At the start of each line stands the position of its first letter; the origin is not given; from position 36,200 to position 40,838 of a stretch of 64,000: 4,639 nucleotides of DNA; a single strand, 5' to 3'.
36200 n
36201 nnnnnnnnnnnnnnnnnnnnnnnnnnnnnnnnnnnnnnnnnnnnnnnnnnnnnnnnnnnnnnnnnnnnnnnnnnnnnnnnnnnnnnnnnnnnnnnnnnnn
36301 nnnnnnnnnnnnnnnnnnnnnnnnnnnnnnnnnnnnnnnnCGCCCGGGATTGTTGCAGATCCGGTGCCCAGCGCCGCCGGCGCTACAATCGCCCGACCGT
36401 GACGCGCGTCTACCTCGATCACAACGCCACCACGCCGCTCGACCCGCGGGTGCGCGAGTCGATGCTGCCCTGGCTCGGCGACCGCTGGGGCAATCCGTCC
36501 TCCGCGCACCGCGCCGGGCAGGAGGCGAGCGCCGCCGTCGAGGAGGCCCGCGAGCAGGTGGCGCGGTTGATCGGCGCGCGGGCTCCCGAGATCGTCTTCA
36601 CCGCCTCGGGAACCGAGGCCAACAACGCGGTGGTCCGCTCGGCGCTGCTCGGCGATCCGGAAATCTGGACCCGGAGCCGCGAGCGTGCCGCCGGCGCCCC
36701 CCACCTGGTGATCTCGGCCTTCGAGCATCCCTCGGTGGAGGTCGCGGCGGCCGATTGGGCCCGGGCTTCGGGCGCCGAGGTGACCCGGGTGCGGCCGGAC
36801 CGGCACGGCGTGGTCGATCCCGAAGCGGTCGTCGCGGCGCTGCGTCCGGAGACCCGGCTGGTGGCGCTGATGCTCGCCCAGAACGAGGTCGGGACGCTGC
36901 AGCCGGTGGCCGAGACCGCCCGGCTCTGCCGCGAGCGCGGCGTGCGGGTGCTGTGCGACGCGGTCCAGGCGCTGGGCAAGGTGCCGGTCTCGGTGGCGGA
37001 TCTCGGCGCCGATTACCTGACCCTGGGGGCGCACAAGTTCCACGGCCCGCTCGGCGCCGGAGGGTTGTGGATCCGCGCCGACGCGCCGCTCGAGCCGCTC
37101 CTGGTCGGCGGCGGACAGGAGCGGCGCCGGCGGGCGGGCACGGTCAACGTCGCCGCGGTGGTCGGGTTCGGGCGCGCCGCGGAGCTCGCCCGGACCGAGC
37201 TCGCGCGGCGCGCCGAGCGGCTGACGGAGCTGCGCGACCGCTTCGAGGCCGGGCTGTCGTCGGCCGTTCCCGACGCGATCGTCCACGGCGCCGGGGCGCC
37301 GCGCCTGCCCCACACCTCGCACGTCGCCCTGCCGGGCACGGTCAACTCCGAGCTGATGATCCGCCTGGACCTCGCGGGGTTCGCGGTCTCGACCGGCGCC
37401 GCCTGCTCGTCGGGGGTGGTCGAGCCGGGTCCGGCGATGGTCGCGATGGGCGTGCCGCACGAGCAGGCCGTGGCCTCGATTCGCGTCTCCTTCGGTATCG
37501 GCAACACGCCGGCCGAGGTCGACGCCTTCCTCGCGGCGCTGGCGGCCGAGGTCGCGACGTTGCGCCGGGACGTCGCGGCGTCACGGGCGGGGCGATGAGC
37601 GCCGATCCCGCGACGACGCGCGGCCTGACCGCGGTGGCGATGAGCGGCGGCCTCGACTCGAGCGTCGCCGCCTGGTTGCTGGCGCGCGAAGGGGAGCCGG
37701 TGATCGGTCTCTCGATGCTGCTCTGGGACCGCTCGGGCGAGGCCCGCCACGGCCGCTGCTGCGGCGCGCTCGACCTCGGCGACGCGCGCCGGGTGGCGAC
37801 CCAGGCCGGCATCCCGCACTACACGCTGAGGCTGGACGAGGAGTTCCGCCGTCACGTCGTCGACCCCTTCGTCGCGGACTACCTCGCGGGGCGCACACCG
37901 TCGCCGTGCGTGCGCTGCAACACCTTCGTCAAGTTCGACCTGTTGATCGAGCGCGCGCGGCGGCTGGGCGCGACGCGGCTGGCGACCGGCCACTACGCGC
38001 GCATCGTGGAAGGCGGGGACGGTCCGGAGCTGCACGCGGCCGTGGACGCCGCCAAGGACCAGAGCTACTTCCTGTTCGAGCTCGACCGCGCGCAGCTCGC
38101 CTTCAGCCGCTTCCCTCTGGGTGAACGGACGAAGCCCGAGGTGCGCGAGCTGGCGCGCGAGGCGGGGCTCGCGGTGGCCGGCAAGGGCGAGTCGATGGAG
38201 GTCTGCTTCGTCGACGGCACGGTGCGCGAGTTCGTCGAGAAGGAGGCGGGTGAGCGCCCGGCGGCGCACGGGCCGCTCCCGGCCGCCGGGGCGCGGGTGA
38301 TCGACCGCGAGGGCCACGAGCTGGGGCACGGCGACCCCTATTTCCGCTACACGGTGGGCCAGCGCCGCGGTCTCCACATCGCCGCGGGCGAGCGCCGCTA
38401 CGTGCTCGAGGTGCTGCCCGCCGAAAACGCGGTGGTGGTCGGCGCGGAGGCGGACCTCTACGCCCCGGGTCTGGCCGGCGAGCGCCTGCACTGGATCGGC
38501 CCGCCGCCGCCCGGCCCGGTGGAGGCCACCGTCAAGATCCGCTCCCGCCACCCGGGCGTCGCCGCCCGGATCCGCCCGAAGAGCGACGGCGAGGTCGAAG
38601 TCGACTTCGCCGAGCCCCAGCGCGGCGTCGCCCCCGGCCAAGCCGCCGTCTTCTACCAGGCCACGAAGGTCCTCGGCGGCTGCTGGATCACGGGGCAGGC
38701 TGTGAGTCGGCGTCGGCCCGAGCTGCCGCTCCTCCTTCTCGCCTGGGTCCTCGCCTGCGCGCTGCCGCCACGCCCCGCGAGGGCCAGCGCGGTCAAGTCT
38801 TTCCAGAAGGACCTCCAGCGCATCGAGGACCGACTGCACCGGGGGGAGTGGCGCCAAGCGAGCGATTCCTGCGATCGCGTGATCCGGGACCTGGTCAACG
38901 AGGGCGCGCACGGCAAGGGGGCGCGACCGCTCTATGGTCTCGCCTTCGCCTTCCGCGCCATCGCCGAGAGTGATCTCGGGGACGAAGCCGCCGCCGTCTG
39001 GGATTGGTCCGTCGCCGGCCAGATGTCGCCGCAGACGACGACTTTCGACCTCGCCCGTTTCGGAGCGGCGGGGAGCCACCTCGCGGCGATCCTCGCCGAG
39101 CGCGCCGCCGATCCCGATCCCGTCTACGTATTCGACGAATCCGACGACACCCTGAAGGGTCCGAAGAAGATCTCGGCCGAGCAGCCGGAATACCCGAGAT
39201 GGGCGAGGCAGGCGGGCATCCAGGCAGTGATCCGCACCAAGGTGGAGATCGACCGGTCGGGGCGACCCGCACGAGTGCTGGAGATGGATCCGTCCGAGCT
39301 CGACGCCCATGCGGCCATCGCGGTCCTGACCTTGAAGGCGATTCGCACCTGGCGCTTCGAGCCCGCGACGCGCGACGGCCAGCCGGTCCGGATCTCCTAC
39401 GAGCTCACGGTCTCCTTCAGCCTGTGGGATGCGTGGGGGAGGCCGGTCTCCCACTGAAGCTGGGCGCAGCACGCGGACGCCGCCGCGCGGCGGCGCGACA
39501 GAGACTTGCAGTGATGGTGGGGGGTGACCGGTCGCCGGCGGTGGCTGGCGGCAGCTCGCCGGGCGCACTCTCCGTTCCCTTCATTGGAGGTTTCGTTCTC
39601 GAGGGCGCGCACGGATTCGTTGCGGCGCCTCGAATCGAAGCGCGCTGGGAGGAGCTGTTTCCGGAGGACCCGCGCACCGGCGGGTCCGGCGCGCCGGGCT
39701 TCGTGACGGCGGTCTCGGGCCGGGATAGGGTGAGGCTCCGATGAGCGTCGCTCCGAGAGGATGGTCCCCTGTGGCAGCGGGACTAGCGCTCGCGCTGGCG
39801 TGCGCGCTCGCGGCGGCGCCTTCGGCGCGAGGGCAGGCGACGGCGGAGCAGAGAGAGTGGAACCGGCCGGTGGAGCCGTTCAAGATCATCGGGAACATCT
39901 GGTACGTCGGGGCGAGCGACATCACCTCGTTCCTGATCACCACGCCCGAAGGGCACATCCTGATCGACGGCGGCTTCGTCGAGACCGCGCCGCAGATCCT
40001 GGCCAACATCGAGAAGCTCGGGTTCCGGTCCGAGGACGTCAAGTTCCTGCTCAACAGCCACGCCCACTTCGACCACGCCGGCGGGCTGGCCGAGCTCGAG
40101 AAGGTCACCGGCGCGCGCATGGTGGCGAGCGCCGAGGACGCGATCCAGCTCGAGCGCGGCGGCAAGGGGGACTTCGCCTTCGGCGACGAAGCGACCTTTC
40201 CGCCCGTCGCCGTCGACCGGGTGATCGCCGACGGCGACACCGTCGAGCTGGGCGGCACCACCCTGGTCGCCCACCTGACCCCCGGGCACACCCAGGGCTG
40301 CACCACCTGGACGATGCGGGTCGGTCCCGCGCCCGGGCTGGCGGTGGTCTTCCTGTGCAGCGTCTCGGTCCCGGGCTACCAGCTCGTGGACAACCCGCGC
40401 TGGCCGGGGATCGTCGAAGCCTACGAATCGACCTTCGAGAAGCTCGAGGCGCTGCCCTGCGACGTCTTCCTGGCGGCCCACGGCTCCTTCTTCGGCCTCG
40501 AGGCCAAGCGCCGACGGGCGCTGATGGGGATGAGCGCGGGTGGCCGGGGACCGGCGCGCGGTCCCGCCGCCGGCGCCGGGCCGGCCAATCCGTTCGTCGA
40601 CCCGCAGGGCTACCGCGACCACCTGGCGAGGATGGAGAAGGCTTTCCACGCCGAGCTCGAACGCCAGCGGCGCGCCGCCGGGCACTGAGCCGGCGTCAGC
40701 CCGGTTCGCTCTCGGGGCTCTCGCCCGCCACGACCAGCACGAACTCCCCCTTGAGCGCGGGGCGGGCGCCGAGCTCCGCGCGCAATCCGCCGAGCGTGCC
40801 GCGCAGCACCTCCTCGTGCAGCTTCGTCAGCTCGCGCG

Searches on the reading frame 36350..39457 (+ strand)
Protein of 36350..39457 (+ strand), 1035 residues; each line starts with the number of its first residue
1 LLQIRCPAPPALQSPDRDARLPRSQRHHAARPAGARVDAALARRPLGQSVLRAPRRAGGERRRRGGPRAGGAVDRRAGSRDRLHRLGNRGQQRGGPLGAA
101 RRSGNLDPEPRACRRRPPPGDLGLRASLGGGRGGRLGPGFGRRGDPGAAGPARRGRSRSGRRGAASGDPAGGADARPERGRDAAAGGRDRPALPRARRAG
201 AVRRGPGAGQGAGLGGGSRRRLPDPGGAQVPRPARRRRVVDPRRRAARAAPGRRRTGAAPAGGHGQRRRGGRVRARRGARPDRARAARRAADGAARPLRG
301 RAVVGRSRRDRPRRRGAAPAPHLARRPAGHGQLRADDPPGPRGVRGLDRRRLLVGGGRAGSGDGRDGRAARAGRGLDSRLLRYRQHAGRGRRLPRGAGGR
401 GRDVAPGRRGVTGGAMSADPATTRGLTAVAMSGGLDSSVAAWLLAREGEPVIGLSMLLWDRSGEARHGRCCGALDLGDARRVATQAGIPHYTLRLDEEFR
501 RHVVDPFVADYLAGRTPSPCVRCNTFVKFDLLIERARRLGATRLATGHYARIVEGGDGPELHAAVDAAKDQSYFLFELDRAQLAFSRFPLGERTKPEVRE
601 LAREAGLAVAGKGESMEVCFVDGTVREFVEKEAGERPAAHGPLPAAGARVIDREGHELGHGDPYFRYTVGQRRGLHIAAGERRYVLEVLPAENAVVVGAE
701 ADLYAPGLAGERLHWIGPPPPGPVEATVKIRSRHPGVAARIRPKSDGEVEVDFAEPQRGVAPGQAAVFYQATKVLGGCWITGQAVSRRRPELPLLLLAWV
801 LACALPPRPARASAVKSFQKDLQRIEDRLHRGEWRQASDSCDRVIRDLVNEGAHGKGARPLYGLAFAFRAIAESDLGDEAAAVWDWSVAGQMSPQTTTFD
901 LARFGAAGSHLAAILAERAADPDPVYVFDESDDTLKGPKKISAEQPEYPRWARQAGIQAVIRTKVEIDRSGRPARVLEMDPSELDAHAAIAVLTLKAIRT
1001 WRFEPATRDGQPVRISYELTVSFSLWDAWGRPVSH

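Call 10: search_protein_families(library=pfam, proteins=[window:36350-39457:+])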
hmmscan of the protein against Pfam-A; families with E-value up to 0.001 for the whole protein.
window:36350-39457:+ (1035 aa): 4 families
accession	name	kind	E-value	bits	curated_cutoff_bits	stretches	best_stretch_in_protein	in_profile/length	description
PF03054.22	tRNA_Me_trans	-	2.8e-65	220.2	20.6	1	428-622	4-201/202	tRNA methyl transferase HUP domain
PF20258.4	tRNA_Me_trans_C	-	4.7e-21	75.3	20.6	1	708-780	4-77/77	Aminomethyltransferase beta-barrel domain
PF03544.19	TonB_C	-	8.8e-13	49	24.6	1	945-1025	2-79/79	Gram-negative bacterial TonB protein C-terminal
PF20259.3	tRNA_Me_trans_M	-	8.8e-11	41.6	27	1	649-698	14-65/66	tRNA methyl transferase PRC-barrel domain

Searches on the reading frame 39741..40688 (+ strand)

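Call 10: search_protein_families(library=pfam, proteins=[window:39741-40688:+])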
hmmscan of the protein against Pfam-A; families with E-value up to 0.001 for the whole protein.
window:39741-40688:+ (315 aa): 3 families
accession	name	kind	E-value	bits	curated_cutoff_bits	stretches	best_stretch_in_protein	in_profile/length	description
PF00753.33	Lactamase_B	-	2.5e-22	80.2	22.7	1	59-247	4-196/196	Metallo-beta-lactamase superfamily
PF12706.13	Lactamase_B_2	-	3.9e-05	23.8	27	1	93-181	24-109/200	Beta-lactamase superfamily domain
PF19583.5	ODP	-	7.9e-05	23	27.2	1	62-131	4-73/194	ODP family beta lactamase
